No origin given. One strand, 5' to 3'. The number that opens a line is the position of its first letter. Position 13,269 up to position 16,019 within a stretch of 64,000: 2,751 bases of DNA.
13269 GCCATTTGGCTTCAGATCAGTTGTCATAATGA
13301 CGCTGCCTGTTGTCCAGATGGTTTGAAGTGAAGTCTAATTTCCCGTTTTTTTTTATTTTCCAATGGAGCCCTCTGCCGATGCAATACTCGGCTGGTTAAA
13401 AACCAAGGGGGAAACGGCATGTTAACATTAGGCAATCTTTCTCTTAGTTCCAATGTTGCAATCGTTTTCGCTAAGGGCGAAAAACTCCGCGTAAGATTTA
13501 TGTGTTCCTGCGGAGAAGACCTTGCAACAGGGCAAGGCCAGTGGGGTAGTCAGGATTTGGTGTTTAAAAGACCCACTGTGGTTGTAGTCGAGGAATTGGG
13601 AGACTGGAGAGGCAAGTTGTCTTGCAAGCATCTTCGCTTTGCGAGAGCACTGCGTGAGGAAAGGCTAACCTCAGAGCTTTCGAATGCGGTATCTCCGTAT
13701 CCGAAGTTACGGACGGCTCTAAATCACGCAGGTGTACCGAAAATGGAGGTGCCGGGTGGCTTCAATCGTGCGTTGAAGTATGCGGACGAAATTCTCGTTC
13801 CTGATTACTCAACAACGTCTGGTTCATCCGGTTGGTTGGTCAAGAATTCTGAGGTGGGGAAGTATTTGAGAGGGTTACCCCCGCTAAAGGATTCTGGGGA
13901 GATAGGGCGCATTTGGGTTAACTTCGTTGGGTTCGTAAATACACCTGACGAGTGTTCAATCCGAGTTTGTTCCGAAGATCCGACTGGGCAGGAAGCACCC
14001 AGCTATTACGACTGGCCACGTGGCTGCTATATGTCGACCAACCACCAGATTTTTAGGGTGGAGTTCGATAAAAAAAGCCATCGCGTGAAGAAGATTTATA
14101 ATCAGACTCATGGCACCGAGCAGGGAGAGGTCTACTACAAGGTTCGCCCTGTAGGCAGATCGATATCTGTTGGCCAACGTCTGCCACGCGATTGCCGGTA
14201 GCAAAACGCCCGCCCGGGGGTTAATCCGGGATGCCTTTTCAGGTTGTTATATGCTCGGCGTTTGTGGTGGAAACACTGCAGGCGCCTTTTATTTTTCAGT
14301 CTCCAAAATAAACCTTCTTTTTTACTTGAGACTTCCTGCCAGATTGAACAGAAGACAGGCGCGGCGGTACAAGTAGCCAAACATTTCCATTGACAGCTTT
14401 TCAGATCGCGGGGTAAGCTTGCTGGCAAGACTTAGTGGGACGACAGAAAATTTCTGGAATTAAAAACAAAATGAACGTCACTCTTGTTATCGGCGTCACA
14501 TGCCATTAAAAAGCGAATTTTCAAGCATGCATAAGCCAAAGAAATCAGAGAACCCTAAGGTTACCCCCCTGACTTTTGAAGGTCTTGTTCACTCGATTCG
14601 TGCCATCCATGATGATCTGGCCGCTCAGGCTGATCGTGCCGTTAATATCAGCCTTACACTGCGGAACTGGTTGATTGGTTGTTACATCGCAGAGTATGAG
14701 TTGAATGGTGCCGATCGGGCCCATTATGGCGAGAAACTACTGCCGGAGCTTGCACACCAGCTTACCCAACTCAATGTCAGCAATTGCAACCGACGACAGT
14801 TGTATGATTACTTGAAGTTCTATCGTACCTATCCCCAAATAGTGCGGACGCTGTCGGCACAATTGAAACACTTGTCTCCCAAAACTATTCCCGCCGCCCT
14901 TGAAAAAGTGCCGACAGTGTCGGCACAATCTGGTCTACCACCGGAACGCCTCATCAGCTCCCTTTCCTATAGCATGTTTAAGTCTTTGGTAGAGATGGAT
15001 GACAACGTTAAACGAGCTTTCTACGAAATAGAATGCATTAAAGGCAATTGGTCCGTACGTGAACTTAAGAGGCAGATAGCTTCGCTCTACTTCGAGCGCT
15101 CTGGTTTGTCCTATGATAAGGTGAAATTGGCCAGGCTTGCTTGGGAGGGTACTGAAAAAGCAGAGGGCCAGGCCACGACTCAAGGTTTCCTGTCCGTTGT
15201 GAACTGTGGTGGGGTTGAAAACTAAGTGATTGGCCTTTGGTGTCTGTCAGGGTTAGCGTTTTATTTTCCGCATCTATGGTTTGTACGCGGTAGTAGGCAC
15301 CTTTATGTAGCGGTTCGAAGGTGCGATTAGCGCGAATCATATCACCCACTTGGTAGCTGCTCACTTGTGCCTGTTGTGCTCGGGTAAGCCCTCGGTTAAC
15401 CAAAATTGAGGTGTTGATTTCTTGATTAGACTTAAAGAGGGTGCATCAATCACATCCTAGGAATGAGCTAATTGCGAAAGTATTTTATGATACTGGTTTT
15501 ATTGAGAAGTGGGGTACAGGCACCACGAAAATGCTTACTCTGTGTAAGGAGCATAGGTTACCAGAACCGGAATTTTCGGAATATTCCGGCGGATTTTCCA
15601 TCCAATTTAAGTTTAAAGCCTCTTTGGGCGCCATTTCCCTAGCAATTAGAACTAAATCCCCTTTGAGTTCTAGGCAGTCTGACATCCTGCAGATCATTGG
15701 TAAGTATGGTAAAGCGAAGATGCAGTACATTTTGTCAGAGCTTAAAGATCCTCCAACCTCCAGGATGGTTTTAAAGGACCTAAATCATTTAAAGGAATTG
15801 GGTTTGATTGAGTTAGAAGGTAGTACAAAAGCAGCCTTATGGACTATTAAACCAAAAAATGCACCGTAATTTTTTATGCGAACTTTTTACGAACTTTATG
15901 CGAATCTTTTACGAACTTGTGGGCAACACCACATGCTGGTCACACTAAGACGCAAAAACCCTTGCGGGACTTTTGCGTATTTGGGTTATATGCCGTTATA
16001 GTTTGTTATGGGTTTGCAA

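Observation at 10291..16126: Decayed integrative island in tRNA-Arg(TCG), bounded by a 51-bp duplication of the tRNA 3' half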

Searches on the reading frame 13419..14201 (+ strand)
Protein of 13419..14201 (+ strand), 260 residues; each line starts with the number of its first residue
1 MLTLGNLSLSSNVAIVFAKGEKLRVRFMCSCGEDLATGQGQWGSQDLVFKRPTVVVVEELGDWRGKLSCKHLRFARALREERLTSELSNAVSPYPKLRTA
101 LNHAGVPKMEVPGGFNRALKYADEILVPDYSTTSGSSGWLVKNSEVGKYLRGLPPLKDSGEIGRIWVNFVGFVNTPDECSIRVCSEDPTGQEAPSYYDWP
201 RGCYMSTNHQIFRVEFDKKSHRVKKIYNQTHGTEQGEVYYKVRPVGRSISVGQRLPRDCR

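Call 7: search_protein_families(library=pfam, proteins=[window:13419-14201:+], max_evalue=0.01)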
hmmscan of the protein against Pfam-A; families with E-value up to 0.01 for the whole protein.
window:13419-14201:+ (260 aa): 0 families

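Call 22: search_protein_families(library=ncbifam, proteins=[window:13419-14201:+], max_evalue=0.01)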
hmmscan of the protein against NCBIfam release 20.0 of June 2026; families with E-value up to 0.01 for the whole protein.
window:13419-14201:+ (260 aa): 0 families

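Call 26: find_homologous_proteins(query=window:13419-14201:+)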
Query window:13419-14201:+ (260 aa): 7 proteins with E <= 0.001 among 501 candidates.
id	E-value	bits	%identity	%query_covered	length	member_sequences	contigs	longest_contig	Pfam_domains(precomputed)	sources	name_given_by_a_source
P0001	1.8e-159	547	100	90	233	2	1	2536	-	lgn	-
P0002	6.0e-106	372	68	98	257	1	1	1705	-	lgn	-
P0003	1.4e-75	272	73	64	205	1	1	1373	-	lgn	-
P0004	2.0e-67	245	56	82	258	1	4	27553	-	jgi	-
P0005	7.0e-64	234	49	97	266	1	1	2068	-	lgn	-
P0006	1.5e-61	226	48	93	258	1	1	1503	-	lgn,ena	-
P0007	5.1e-59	218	47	92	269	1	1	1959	-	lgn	-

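Call 27: find_encoding_contigs(protein=P0004, flank=10000, max_places=6)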
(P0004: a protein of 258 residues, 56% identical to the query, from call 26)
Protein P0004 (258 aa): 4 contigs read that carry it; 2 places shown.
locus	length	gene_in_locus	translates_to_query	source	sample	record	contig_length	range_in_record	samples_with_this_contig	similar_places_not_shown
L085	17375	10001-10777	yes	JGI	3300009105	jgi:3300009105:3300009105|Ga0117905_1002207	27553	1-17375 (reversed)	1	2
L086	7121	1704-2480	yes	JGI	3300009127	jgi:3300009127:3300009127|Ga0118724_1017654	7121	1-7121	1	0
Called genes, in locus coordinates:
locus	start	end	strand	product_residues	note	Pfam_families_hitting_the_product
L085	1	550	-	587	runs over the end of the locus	PF02366:PMT (weak), PF13231:PMT_2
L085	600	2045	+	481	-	PF00932:LTD (weak)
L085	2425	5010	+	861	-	PF02861:Clp_N, PF17871:AAA_lid_9, PF00004:AAA (weak), PF07724:AAA_2, PF07728:AAA_5, PF13401:AAA_22 (weak), PF10431:ClpB_D2-small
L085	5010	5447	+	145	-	PF04138:GtrA_DPMS_TM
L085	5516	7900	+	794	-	PF14890:Intein_splicing, PF14528:LAGLIDADG_3, PF00004:AAA (weak), PF13177:DNA_pol3_delta2, PF22608:DNAX_ATPase_lid, PF12169:DNA_pol3_gamma3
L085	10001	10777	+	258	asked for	-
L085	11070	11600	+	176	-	PF00156:Pribosyltran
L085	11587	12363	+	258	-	PF01048:PNP_UDP_1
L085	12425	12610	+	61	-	-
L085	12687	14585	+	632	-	PF00664:ABC_membrane (weak), PF00005:ABC_tran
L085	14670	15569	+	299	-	PF00535:Glycos_transf_2, PF13641:Glyco_tranf_2_3, PF13712:Glyco_tranf_2_5 (weak), PF13632:Glyco_trans_2_3 (weak)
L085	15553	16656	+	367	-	PF13439:Glyco_transf_4, PF00534:Glycos_transf_1, PF13692:Glyco_trans_1_4, PF13524:Glyco_trans_1_2, PF20706:GT4-conflict (weak)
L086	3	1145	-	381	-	?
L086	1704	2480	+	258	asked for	-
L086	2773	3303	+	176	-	PF00156:Pribosyltran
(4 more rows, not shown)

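Call 28: find_encoding_contigs(protein=P0002, flank=5000, max_places=4)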
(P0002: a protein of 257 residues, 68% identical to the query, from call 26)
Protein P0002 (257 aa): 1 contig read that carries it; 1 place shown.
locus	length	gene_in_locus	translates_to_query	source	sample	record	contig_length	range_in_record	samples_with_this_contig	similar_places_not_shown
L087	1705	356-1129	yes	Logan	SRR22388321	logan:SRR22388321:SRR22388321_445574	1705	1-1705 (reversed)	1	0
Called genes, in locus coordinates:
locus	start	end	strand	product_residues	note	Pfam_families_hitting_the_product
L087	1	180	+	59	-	?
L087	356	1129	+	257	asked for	-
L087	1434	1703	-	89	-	?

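Call 37: find_encoding_contigs(protein=P0005, flank=5000, max_places=4)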
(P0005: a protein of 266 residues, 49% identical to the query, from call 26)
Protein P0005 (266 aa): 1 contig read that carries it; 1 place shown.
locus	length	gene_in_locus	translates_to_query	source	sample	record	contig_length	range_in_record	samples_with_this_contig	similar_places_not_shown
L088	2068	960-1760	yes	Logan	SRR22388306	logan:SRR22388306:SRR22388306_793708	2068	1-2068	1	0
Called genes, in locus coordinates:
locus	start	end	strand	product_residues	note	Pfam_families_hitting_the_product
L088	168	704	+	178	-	-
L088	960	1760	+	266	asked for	-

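Call 38: find_encoding_contigs(protein=P0007, flank=5000, max_places=4)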
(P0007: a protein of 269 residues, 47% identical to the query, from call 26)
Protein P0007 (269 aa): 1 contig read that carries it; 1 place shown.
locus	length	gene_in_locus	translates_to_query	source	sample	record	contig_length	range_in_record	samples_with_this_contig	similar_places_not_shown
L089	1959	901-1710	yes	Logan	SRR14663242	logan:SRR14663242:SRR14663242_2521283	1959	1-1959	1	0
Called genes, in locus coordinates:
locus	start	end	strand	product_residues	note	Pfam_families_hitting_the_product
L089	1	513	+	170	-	?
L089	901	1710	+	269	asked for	-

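Call 39: find_encoding_contigs(protein=P0006, flank=5000, max_places=4)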
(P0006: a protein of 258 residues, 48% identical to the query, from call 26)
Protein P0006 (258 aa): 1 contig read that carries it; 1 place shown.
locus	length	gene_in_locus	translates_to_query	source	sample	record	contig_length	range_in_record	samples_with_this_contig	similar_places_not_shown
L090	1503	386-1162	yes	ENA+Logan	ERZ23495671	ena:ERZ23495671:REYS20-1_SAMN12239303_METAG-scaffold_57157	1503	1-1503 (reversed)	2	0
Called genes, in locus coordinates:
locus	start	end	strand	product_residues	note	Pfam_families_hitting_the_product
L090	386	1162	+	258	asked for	-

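Call 56: predict_structure(alignment_id=A1)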
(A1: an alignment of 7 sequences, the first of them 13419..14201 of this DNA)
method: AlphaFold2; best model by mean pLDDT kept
length: 260 residues; sequences in the alignment: 7
mean_pLDDT: 64.6   pTM: 0.51
mean pLDDT of the five models: 64.6, 60.6, 54.8, 53.2, 48.5
residues with pLDDT >= 90: 0; 70-90: 118; 50-70: 85; < 50: 57
segments of 3 or more residues with pLDDT < 50: 171-185, 197-206, 232-260
pLDDT, mean of each block of 10 residues (from residue 1): 53 82 80 76 80 86 83 82 65 71 85 77 82 73 86 65 62 34 48 49 47 63 59 34 30 27
secondary structure, 60 per line:
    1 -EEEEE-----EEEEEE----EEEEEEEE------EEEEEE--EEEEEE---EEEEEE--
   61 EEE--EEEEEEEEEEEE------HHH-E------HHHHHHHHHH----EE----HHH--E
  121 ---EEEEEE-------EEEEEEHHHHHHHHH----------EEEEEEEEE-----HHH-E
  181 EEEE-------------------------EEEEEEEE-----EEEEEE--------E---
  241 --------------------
elements in order: E2-6 E12-17 E22-29 E36-41 E44-49 E53-58 E61-63 E66-77 H95-104 E124-129 E137-142 H143-151 E162-170 E180-184 E210-217 E223-228

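Call 60: find_related_loci(query=A1, collection=viral_contigs, flank=8000)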
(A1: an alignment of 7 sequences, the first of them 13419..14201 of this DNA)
Query A1 (260 aa) in viral_contigs; peptide patterns used: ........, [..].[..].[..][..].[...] (x = any residue, [..] = any of these).
21 stretches matched a pattern, but none encodes a relative of the query by tblastn (E <= 1e-3).

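Call 61: find_related_loci(query=A1, collection=metagenome_contigs, flank=8000)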
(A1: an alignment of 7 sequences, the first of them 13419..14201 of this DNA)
Query A1 (260 aa) in metagenome_contigs; peptide patterns used: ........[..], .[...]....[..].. (x = any residue, [..] = any of these).
48 stretches matched a pattern; 6 encode a relative of the query (tblastn E <= 1e-3); 6 distinct loci.
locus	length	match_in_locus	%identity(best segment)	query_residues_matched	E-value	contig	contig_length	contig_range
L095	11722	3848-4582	49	11-256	2e-69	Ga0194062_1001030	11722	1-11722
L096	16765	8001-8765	36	1-256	2e-47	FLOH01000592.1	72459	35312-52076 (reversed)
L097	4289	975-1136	37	169-214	3e-5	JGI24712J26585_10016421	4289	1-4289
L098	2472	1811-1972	37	169-214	6e-5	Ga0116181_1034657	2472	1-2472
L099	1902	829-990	37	169-214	5e-5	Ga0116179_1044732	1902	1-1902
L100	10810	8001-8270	28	169-257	2e-4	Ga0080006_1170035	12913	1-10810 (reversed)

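Call 66: search_protein_families(library=pfam, proteins=[L095:12-1622:+, L095:1529-2374:-, L095:2999-3568:+, L095:4977-5552:-, L095:5876-6382:+, L095:7296-9101:+, L096:6031-6687:+, L096:6705-7196:+, L096:7204-7719:+, L096:8884-10140:+], max_evalue=0.01)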
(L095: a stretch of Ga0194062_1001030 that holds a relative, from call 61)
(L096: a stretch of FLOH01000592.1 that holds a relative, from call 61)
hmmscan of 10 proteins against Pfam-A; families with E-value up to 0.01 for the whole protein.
L095:12-1622:+ (536 aa): 0 families

L095:1529-2374:- (281 aa): 3 families
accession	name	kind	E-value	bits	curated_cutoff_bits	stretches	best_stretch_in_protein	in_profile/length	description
PF01978.25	TrmB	-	1.8e-07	31.3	25.6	1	12-75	3-64/68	Sugar-specific transcriptional regulator TrmB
PF03965.22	Penicillinase_R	-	3.4e-05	24.6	22.6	1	15-110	1-99/115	Penicillinase repressor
PF22333.2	Ago_PAZ_arc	-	0.0074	17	27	1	51-101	13-62/96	Argonaute, PAZ domain, archaea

L095:2999-3568:+ (189 aa): 2 families
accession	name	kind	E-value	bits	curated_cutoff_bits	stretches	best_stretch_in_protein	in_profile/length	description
PF13248.11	Zn_ribbon_3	-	0.0027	17.6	27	1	78-100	2-24/26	zinc-ribbon domain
PF10571.15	UPF0547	-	0.0054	17.3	29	1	80-104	2-26/26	Uncharacterised protein family UPF0547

L095:4977-5552:- (191 aa): 1 family
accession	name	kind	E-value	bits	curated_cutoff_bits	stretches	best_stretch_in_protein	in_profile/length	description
PF13635.12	DUF4143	-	7e-17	62.1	28.1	1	53-172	2-122/160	Domain of unknown function (DUF4143)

L095:5876-6382:+ (168 aa): 0 families

L095:7296-9101:+ (601 aa): 6 families
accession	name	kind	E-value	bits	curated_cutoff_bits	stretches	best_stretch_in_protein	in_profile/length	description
PF09382.16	RQC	-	1.6e-30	105.7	23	1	395-505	1-111/114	RQC domain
PF00270.35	DEAD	-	1.1e-29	103.8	26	1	15-176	1-164/167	DEAD/DEAH box helicase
PF00271.37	Helicase_C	-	2.6e-26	92.4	23.5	1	212-319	3-110/110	Helicase conserved C-terminal domain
PF00570.28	HRDC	-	3.2e-19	69.1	23.8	1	526-591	3-68/68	HRDC domain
PF16124.10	RecQ_Zn_bind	-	6.3e-16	59.3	25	1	330-393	1-66/66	RecQ zinc-binding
PF04851.21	ResIII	-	4.5e-08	33.6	22.5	1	13-172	3-162/164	Type III restriction enzyme, res subunit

L096:6031-6687:+ (218 aa): 0 families

L096:6705-7196:+ (163 aa): 1 family
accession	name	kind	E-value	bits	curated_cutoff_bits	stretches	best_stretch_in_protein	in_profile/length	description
PF07963.17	N_methyl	-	1.2e-08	34.6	21.2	1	4-28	2-26/27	Prokaryotic N-terminal methylation motif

L096:7204-7719:+ (171 aa): 1 family
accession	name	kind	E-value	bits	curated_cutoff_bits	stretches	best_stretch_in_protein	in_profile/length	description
PF10648.15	Gmad2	-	6.4e-12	46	25.7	1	69-156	2-84/86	Immunoglobulin-like domain of bacterial spore germination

L096:8884-10140:+ (418 aa): 0 families

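Call 85: search_dna_similar(query=window:13419-14201:+, collection=plasmids, mode=protein, max_evalue=0.001)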
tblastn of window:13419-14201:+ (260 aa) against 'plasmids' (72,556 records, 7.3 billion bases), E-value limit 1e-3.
No match.

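Call 88: search_protein_families(library=phrogs, proteins=[window:13419-14201:+], max_evalue=0.001)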
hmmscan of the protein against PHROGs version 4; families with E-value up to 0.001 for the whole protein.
window:13419-14201:+ (260 aa): 0 families

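Call 89: search_protein_families(library=padloc, proteins=[window:13419-14201:+], max_evalue=0.001)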
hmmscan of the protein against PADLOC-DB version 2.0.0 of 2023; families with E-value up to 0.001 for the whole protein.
window:13419-14201:+ (260 aa): 0 families

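Call 111: fold_search(model_id=the predicted structure, library=viral)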
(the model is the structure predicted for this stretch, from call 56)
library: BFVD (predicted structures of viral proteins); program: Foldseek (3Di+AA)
matches with E <= 10: 247; with E <= 0.001: 0
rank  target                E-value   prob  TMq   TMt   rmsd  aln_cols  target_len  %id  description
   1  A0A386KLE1            1.4e-01  0.04  0.12  0.07  26.0       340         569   11  Minor tail protein [Microbacterium phage Burro]
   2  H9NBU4                1.6e-01  0.07  0.14  0.09  21.7       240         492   10  (no name in the UniProt tables at hand)
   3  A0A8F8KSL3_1          1.9e-01  0.06  0.15  0.05  23.0       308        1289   11  Pectinesterase A/Acyl-CoA thioester hydrolase [Clandestinovirus]
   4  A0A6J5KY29            2.3e-01  0.06  0.16  0.09  23.8       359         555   12  Uncharacterized protein [uncultured Caudovirales phage]
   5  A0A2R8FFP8            4.1e-01  0.06  0.10  0.10  18.6       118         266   11  Uncharacterized protein [Brazilian cedratvirus IHUMI]
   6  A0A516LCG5            4.8e-01  0.03  0.12  0.10  22.3       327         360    9  (no name in the UniProt tables at hand)
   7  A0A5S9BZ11            5.4e-01  0.04  0.15  0.09  25.5       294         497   10  Uncharacterized protein [Tenacibaculum phage PTm1]
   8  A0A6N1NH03            6.8e-01  0.15  0.14  0.15  10.7        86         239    9  Putative ORFan [Tupanvirus deep ocean]
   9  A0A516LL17            7.7e-01  0.25  0.15  0.33   6.8        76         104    9  (no name in the UniProt tables at hand)
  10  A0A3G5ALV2            7.7e-01  0.11  0.10  0.10  12.6        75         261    9  RanBD1 domain-containing protein [Sylvanvirus sp.]
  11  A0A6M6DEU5            7.7e-01  0.01  0.10  0.09  25.1       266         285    6  (no name in the UniProt tables at hand)
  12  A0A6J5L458            9.1e-01  0.01  0.08  0.08  33.3       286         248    7  Uncharacterized protein [uncultured Caudovirales phage]
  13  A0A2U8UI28            1.0e+00  0.14  0.18  0.35   9.4       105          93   16  (no name in the UniProt tables at hand)
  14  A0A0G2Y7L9            1.1e+00  0.05  0.13  0.18  17.1       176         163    8  Putative mRNA capping enzyme [Acanthamoeba polyphaga mimivirus]
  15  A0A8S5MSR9            1.1e+00  0.03  0.13  0.15  16.6       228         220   10  Uncharacterized protein [Siphoviridae sp. ct8Ri8]
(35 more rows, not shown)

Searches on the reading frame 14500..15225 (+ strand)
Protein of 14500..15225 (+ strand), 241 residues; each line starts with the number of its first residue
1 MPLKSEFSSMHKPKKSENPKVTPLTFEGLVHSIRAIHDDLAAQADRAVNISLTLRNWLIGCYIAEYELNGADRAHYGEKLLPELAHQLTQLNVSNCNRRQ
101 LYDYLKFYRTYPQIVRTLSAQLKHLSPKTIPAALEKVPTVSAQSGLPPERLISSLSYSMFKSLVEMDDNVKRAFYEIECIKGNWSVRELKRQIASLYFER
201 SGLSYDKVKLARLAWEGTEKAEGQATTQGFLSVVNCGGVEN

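Call 7: search_protein_families(library=pfam, proteins=[window:14500-15225:+], max_evalue=0.01)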
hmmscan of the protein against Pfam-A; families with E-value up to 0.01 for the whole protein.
window:14500-15225:+ (241 aa): 1 family
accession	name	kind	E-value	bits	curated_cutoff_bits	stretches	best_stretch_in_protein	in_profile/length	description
PF17761.7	DUF1016_N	-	2.3e-25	89.7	32.8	1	35-200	4-137/137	DUF1016 N-terminal domain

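Call 22: search_protein_families(library=ncbifam, proteins=[window:14500-15225:+], max_evalue=0.01)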
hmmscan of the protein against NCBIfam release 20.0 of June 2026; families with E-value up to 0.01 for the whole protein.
window:14500-15225:+ (241 aa): 0 families

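Call 88: search_protein_families(library=phrogs, proteins=[window:14500-15225:+], max_evalue=0.001)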
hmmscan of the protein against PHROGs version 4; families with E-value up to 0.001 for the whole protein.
window:14500-15225:+ (241 aa): 1 family
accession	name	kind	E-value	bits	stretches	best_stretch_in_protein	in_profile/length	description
phrog_22762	-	unknown function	1.3e-23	84.8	1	25-207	4-154/343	-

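Call 89: search_protein_families(library=padloc, proteins=[window:14500-15225:+], max_evalue=0.001)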
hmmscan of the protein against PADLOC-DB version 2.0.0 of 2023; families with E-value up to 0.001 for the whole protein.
window:14500-15225:+ (241 aa): 27 families (the best 25 are shown)
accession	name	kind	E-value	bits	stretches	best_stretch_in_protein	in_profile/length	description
PDLC04807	PDC-S02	-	5e-46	155.5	1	18-222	9-178/351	-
PDLC04827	PDC-S02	-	1.2e-33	114.7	1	27-222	11-172/234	-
PDLC04812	PDC-S02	-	5.1e-27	92.6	2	28-123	10-104/151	-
PDLC04820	PDC-S02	-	9.4e-25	85.4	2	25-123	25-125/332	-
PDLC04822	PDC-S02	-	1.2e-23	82.2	1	29-209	13-161/294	-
PDLC04825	PDC-S02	-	9e-23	79.2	2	26-123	14-112/193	-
PDLC04817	PDC-S02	-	7.1e-20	69.7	2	154-211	104-161/286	-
PDLC04797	PDC-S02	-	1.1e-19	68.7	1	28-124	7-102/126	-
PDLC04808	PDC-S02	-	1e-15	55.9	1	29-123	7-100/111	-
PDLC04803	PDC-S02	-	1.1e-15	56.1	1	96-216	10-93/269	-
PDLC04809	PDC-S02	-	1.3e-15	55.5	1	33-122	17-105/156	-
PDLC04823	PDC-S02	-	2.7e-15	54.5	1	154-219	31-96/175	-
PDLC04805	PDC-S02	-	5e-15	53.9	1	24-113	15-104/107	-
PDLC04795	PDC-S02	-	5.7e-15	53.4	1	26-209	24-175/357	-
PDLC04810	PDC-S02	-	6.9e-15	53.1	1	29-207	14-173/355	-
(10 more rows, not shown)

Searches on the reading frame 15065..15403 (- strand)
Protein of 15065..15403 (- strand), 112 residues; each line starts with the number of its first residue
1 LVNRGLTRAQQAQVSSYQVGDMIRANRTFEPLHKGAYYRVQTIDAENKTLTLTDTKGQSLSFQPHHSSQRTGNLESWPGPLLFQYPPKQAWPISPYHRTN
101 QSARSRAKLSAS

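Call 7: search_protein_families(library=pfam, proteins=[window:15065-15403:-], max_evalue=0.01)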
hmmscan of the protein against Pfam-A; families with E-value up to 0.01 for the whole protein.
window:15065-15403:- (112 aa): 1 family
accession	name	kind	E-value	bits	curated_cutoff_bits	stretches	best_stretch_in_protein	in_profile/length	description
PF18340.7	TraI_2B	-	1.2e-06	28.8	26.7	1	6-66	7-64/79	DNA relaxase TraI 2B/2B-like domain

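Call 22: search_protein_families(library=ncbifam, proteins=[window:15065-15403:-], max_evalue=0.01)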
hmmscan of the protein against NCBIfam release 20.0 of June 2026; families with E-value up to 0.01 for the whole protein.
window:15065-15403:- (112 aa): 1 family
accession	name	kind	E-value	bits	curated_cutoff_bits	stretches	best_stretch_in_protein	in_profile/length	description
TIGR02760.1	TraI_TIGR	equivalog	1.7e-06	25.8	929.85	1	4-67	669-730/1960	conjugative transfer relaxase/helicase TraI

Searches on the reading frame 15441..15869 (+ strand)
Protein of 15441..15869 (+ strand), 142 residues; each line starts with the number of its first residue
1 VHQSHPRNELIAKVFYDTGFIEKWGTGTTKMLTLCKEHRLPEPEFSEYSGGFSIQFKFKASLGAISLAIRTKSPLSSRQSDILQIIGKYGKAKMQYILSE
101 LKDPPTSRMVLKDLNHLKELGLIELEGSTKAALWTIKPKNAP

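Call 7: search_protein_families(library=pfam, proteins=[window:15441-15869:+], max_evalue=0.01)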
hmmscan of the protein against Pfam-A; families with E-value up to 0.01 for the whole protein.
window:15441-15869:+ (142 aa): 1 family
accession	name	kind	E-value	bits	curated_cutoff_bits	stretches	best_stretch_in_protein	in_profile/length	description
PF13749.12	HATPase_c_4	-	9.7e-13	48.4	26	1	2-55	35-88/89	Putative ATP-dependent DNA helicase recG C-terminal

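Call 22: search_protein_families(library=ncbifam, proteins=[window:15441-15869:+], max_evalue=0.01)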
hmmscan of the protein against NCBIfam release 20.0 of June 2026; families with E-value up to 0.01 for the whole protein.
window:15441-15869:+ (142 aa): 0 families

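Call 88: search_protein_families(library=phrogs, proteins=[window:15441-15869:+], max_evalue=0.001)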
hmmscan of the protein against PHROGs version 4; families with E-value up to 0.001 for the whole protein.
window:15441-15869:+ (142 aa): 1 family
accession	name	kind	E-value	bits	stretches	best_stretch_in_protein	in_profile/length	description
phrog_12156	-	DNA, RNA and nucleotide metabolism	3.9e-17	63.1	1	2-140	343-484/485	DNA helicase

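Call 89: search_protein_families(library=padloc, proteins=[window:15441-15869:+], max_evalue=0.001)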
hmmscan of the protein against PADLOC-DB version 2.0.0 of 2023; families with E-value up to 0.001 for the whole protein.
window:15441-15869:+ (142 aa): 0 families
